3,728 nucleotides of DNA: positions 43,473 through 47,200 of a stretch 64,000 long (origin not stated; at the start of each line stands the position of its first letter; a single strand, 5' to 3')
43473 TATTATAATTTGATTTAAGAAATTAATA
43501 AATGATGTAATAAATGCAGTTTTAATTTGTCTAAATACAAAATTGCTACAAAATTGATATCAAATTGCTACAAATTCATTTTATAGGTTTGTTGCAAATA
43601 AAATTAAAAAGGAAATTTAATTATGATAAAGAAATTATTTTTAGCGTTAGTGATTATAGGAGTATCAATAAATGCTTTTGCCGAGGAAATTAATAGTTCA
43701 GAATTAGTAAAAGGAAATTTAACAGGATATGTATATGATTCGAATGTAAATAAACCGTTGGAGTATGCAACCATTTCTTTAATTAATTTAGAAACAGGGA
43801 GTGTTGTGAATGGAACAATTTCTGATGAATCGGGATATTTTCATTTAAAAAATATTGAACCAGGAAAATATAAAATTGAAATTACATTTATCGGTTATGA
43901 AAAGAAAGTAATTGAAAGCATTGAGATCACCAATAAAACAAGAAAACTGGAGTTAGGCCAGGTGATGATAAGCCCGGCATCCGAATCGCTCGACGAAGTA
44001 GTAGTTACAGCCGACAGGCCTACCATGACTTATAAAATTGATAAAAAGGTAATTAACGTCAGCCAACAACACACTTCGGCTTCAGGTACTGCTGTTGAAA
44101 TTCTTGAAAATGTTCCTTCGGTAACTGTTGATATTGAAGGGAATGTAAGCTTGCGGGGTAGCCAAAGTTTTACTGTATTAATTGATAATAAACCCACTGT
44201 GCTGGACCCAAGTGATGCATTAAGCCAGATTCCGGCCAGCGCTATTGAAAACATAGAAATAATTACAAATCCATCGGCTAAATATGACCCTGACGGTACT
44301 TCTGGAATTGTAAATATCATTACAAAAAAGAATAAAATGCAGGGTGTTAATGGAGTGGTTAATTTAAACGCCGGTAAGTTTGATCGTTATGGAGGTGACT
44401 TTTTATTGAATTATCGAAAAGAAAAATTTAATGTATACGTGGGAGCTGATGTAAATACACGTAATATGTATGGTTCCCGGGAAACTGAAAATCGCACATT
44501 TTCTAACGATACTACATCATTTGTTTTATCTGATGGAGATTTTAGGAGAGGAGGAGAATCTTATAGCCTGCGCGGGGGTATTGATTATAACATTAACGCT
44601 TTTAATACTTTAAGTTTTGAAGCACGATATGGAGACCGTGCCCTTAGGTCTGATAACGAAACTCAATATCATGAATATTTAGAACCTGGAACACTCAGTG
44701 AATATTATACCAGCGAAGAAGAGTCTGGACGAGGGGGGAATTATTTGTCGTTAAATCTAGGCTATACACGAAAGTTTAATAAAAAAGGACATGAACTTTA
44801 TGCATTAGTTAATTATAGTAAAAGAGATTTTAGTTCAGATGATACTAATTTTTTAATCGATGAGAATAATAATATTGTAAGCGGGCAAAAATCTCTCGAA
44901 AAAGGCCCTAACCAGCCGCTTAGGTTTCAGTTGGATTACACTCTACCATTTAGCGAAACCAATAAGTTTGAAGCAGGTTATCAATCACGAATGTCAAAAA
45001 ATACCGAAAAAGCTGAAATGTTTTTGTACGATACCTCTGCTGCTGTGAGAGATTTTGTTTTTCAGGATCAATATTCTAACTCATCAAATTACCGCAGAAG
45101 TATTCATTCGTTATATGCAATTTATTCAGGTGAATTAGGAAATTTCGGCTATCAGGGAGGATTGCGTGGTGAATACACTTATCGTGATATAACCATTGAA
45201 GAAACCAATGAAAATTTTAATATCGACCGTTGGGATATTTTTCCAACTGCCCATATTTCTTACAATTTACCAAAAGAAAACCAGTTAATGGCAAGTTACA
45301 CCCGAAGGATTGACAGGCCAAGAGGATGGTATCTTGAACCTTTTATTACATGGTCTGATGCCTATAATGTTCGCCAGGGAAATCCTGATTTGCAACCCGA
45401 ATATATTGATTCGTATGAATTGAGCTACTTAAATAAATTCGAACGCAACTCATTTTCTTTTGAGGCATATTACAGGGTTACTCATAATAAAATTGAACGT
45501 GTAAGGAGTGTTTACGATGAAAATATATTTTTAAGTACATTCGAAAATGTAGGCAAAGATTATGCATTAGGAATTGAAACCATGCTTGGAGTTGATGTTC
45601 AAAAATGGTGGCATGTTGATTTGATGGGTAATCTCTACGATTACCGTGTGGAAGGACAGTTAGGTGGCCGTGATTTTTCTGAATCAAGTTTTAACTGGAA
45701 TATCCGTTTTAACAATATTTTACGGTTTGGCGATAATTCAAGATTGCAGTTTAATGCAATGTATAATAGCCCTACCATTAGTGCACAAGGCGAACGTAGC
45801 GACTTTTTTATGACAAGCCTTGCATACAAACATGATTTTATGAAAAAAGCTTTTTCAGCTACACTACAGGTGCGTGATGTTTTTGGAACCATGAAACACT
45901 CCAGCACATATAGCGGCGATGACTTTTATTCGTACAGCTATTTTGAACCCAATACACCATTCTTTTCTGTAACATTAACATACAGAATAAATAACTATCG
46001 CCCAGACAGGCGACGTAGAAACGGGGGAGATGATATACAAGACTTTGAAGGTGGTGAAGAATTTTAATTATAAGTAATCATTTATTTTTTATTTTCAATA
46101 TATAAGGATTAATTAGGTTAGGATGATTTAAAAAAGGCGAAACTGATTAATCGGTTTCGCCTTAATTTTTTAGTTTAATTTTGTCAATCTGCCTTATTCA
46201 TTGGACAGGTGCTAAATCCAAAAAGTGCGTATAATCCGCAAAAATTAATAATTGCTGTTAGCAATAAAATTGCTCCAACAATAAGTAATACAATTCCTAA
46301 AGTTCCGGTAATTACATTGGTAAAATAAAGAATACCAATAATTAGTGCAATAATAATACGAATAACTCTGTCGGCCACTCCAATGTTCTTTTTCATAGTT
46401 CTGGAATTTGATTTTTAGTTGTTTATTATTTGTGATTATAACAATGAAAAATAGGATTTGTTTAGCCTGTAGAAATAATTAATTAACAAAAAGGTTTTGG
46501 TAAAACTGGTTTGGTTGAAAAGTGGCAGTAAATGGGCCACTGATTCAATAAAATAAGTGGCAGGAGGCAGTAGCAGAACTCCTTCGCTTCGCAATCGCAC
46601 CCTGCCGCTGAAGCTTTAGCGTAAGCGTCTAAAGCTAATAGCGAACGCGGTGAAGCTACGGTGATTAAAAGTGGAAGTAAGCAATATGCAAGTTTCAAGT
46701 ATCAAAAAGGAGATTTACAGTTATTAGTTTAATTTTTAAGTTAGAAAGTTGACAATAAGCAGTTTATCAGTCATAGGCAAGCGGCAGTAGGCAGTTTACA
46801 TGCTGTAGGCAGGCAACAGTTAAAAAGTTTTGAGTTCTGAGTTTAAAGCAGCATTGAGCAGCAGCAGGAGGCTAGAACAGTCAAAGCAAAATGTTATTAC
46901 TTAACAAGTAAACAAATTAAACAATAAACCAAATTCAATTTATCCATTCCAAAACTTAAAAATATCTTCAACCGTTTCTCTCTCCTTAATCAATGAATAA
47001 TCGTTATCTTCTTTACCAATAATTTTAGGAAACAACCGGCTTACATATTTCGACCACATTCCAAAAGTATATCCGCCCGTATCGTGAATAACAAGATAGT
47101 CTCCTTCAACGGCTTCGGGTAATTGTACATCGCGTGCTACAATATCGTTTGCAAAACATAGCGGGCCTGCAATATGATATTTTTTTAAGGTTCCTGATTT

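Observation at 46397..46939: ORF-free GC-rich island packed with short repeat families and hairpins between two minus-strand genes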

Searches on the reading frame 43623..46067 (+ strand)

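Call 7: search_protein_families(library=pfam, proteins=[window:43623-46067:+], max_evalue=0.01)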
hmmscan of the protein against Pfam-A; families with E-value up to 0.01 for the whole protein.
window:43623-46067:+ (814 aa): 8 families
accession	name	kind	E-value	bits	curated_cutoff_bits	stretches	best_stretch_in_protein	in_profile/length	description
PF14905.12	OMP_b-brl_3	-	3.3e-103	346.3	27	1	383-787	1-408/408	Outer membrane protein beta-barrel family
PF00593.30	TonB_dep_Rec_b-barrel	-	4.7e-17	63.4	27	1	331-676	16-349/436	TonB dependent receptor-like, beta-barrel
PF13715.12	CarbopepD_reg_2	-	4e-15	56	32.2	1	33-128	1-88/88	CarboxypepD_reg-like domain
PF13620.12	CarboxypepD_reg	-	5.2e-14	52.8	32.3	1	33-105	2-72/82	Carboxypeptidase regulatory-like domain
PF07715.20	Plug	-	1e-07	32.9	23.9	1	143-229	11-107/107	TonB-dependent Receptor Plug Domain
PF17802.7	SpaA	-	9.3e-05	22.9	23.1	1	33-86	3-57/91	Prealbumin-like fold domain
PF17210.9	SdrD_B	-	0.002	18.7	29.7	1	45-88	23-65/112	SdrD B-like domain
PF11589.14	DUF3244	-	0.0083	16.5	25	0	42-88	35-84/96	Domain of unknown function (DUF3244)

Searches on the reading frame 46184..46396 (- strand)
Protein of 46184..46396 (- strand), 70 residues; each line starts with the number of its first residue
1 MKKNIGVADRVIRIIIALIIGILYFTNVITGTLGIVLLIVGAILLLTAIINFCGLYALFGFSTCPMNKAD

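Call 7: search_protein_families(library=pfam, proteins=[window:46184-46396:-], max_evalue=0.01)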
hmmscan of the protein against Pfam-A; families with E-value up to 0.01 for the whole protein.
window:46184-46396:- (70 aa): 1 family
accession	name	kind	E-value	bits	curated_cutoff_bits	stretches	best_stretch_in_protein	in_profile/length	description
PF11127.14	YgaP-like_TM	-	7.8e-22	77.6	25.3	1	1-66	1-65/66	Inner membrane protein YgaP-like, transmembrane domain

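Call 63: list_cluster_members(proteins=[window:46184-46396:-])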
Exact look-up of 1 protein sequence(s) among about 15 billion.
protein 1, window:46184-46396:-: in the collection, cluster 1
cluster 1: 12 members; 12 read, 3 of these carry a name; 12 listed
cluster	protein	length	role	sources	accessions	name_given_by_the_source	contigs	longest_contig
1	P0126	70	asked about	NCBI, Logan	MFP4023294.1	MAG: DUF2892 domain-containing protein [Thiohalospira sp.]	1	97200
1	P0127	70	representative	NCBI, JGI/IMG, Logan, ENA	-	-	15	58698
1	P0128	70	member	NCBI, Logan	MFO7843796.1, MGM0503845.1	MAG: DUF2892 domain-containing protein [Bacteroidales bacterium]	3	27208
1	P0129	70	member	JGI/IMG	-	hypothetical protein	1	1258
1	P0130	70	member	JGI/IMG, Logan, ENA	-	-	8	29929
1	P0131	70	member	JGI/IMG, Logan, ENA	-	-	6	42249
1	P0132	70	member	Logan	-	-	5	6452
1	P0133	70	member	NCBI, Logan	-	-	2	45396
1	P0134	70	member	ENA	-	-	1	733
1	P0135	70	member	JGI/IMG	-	-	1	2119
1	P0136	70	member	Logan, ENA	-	-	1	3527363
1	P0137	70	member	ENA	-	-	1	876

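Call 65: find_encoding_contigs(protein=P0128, flank=2500, max_places=5)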
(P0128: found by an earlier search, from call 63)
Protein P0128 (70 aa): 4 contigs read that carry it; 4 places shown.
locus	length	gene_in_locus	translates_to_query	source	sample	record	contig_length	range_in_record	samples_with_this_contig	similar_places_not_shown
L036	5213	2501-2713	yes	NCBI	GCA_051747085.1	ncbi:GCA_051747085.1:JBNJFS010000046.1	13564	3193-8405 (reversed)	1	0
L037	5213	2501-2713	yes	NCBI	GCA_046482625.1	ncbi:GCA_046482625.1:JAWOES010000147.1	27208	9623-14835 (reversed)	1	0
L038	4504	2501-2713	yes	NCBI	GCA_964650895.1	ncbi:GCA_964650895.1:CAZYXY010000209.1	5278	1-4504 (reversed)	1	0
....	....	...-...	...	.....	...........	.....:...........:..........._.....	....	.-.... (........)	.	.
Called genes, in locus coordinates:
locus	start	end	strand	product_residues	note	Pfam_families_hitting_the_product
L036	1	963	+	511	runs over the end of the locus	PF00144:Beta-lactamase, PF11954:DUF3471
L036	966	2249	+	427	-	PF00278:Orn_DAP_Arg_deC, PF02784:Orn_Arg_deC_N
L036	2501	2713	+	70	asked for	PF11127:YgaP-like_TM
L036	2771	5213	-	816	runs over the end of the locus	PF13620:CarboxypepD_reg, PF13715:CarbopepD_reg_2, PF07715:Plug (weak), PF00593:TonB_dep_Rec_b-barrel, PF14905:OMP_b-brl_3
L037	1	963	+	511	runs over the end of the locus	PF00144:Beta-lactamase, PF11954:DUF3471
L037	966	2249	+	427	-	PF00278:Orn_DAP_Arg_deC, PF02784:Orn_Arg_deC_N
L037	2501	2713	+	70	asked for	PF11127:YgaP-like_TM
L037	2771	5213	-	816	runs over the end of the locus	PF13620:CarboxypepD_reg, PF13715:CarbopepD_reg_2, PF07715:Plug (weak), PF00593:TonB_dep_Rec_b-barrel, PF14905:OMP_b-brl_3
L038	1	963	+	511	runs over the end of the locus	PF00144:Beta-lactamase, PF11954:DUF3471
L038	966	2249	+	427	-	PF00278:Orn_DAP_Arg_deC, PF02784:Orn_Arg_deC_N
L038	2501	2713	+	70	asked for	PF11127:YgaP-like_TM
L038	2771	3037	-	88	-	PF14905:OMP_b-brl_3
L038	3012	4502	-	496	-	?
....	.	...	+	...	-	?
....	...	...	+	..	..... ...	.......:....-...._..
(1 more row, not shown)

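Call 66: find_encoding_contigs(protein=P0131, flank=2500, max_places=6)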
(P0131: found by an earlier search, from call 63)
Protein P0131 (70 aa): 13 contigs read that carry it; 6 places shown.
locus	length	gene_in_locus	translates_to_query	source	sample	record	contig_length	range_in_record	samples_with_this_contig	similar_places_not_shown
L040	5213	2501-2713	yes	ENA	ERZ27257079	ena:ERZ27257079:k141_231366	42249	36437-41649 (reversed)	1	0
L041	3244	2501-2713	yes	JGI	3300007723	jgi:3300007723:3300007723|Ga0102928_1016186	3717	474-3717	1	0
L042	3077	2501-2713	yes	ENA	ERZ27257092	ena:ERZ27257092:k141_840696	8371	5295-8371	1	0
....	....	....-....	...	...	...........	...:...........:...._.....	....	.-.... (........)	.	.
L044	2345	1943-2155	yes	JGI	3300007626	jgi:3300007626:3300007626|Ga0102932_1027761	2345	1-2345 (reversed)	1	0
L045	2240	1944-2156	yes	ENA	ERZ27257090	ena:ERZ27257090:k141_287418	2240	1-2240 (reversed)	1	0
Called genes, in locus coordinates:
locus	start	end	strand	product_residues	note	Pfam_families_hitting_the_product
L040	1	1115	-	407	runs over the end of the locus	PF07603:Lcl_C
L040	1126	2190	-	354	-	-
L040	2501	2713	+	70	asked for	PF11127:YgaP-like_TM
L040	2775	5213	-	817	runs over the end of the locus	PF13620:CarboxypepD_reg, PF13715:CarbopepD_reg_2, PF07715:Plug, PF00593:TonB_dep_Rec_b-barrel, PF14905:OMP_b-brl_3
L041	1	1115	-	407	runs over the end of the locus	PF07603:Lcl_C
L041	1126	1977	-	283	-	-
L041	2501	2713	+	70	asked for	PF11127:YgaP-like_TM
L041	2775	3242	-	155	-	?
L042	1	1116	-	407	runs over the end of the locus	PF07603:Lcl_C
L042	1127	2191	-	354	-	-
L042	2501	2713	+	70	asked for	PF11127:YgaP-like_TM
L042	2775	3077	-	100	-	?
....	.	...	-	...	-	?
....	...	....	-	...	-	-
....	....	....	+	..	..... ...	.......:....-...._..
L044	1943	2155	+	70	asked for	PF11127:YgaP-like_TM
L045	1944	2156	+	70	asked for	PF11127:YgaP-like_TM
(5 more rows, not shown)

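Call 67: find_encoding_contigs(protein=P0132, flank=2500, max_places=5)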
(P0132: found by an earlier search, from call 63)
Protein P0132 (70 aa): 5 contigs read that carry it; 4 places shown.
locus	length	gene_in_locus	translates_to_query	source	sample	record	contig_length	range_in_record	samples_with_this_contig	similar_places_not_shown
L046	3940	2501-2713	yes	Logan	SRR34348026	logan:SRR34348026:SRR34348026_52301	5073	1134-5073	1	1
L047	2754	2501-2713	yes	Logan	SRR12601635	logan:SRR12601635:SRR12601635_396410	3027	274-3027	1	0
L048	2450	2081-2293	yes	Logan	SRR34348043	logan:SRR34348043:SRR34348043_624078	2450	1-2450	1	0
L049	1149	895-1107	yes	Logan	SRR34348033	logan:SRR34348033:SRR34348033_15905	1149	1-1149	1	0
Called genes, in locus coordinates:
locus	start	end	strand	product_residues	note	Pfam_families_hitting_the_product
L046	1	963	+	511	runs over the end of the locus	PF00144:Beta-lactamase, PF11954:DUF3471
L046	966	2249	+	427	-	PF00278:Orn_DAP_Arg_deC, PF02784:Orn_Arg_deC_N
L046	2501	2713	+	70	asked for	PF11127:YgaP-like_TM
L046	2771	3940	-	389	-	?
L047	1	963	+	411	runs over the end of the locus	?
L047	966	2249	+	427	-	PF00278:Orn_DAP_Arg_deC, PF02784:Orn_Arg_deC_N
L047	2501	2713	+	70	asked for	PF11127:YgaP-like_TM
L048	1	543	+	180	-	?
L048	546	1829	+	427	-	PF00278:Orn_DAP_Arg_deC, PF02784:Orn_Arg_deC_N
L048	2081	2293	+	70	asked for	PF11127:YgaP-like_TM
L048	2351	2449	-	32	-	?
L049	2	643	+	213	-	?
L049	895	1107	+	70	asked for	PF11127:YgaP-like_TM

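Call 68: find_encoding_contigs(protein=P0137, flank=2500, max_places=5)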
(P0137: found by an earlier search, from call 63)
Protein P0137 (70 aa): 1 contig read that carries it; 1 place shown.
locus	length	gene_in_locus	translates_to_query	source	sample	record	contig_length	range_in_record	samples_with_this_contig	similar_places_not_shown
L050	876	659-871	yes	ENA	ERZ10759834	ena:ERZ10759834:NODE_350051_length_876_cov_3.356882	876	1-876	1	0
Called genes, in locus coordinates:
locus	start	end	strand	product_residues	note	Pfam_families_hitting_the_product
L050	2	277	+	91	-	?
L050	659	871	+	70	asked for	PF11127:YgaP-like_TM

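Call 69: find_encoding_contigs(protein=P0135, flank=2500, max_places=5)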
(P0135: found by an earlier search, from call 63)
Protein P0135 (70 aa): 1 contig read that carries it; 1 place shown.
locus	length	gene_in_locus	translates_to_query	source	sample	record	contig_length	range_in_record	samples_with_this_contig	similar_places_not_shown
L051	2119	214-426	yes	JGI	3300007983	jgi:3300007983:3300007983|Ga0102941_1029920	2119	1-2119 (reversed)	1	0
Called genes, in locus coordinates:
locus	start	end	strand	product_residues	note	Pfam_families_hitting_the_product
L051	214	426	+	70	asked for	PF11127:YgaP-like_TM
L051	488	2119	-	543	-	?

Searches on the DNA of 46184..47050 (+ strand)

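Call 5: search_rna_families(source=window, start=46300, end=47050, threshold=evalue, max_evalue=10, show_alignments=5)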
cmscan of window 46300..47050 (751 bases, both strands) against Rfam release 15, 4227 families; matches with E-value up to 10: 3.
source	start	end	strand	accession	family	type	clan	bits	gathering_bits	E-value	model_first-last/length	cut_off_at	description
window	46514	46570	+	RF01125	sR4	Gene; snRNA; snoRNA; CD-box;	-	12.3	50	5.2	1-56/56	no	Small nucleolar RNA sR4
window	46500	46562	+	RF01696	Chlorobi-1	Gene; sRNA;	-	10.9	50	9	1-67/67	no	Chlorobi-1 RNA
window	46470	46632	+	RF01295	SCARNA7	Gene; snRNA; snoRNA; scaRNA;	-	9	65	6.8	1-330/330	no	Small Cajal body-specific RNA 7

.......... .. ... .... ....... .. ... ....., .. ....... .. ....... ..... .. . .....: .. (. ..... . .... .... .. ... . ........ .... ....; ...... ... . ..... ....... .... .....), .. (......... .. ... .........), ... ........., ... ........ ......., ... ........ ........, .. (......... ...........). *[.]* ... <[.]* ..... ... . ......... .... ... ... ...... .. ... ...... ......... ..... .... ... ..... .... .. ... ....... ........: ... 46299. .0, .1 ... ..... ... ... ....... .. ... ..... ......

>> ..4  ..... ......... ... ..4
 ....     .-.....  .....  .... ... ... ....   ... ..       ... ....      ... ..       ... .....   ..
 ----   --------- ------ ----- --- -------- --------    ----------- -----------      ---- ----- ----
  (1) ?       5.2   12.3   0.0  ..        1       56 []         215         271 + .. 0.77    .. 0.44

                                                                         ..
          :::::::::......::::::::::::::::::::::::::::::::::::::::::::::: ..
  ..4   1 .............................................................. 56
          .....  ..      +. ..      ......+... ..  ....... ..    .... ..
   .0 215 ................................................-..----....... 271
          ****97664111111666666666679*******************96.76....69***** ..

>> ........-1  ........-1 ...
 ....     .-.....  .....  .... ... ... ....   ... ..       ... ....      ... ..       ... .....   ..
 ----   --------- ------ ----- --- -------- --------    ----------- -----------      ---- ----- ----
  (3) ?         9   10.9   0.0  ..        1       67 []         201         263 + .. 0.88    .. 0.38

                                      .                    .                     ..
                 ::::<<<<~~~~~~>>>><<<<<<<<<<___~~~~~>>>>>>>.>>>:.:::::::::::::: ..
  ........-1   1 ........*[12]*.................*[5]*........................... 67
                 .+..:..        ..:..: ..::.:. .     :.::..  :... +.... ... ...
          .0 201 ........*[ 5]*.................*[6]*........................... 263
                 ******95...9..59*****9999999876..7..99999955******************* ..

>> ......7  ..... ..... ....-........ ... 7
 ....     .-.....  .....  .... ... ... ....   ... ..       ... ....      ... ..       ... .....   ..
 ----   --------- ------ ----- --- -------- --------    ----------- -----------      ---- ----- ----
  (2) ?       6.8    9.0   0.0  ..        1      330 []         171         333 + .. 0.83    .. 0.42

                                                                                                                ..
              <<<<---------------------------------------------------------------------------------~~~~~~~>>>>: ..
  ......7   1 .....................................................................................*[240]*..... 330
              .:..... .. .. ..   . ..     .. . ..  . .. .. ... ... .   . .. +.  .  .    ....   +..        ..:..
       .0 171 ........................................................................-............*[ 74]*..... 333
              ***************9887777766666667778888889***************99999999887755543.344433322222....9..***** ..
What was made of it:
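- On Any Rfam 15 RNA family: In the gap, the only matches have E of 5-9 and score 9-12 bits against thresholds of 50-65 (call 5).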

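Call 28: search_dna_similar(query=window:46397-46939:+, collection=plasmids, mode=distant, max_evalue=0.1)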
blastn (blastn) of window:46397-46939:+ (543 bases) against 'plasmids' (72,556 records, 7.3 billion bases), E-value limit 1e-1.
Records with a match: 1; places in all: 1; records where one place covers at least 80% of the query: 0.
Best place of each record, by identity: 80-90% 1.
By first word of the organism name: Gloeothece 1.
By predicted mobility (MOB-suite, as given by PLSDB): conjugative 1.
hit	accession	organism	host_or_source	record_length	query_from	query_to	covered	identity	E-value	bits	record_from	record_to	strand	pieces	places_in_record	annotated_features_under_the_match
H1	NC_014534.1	Gloeothece verrucosa PCC 7822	fresh water in rice field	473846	330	369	7%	85.0%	4e-2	46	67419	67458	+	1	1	ShlB/FhaC/HecB family hemolysin secretion/activation protein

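Call 29: search_dna_similar(query=window:46397-46939:+, collection=phages, mode=distant, max_evalue=0.1)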
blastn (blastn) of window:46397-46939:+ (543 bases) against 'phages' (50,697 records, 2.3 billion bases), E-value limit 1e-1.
No match.
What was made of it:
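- None is found in plasmids or phages (calls 28, 29).
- Tried and rejected: Blastn of the gap against plasmids and phages: one 40-nt chance hit and no hit, respectively (calls 28, 29).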

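Call 74: search_rna_families(sources=[L050, L003, L018, L002, L017], threshold=evalue, max_evalue=1)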
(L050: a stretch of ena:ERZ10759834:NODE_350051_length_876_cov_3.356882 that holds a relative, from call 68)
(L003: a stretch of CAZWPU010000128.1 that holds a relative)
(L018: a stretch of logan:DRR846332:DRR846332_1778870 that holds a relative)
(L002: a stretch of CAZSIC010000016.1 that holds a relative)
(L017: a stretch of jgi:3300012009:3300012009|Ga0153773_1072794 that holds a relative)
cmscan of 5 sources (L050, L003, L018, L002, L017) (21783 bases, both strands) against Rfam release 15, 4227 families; matches with E-value up to 1: 2.
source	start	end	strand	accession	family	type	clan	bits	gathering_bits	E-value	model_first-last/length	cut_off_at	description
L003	4117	4166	-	RF03790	MIR8008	Gene; miRNA;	-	25.5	66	0.24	1-55/55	no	MIR8008 microRNA precursor family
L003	4104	4182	-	RF03423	mir-962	Gene; miRNA;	-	23.9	70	0.85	1-92/92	no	mir-962 microRNA precursor family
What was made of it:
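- On Any Rfam 15 RNA family: Nothing was found in the relatives' gaps (call 74).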

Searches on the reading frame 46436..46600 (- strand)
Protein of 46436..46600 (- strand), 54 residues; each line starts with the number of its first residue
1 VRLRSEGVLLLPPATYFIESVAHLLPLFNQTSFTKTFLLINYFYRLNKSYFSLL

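Call 7: search_protein_families(library=pfam, proteins=[window:46436-46600:-], max_evalue=0.01)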
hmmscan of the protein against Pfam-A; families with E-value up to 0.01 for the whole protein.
window:46436-46600:- (54 aa): 0 families
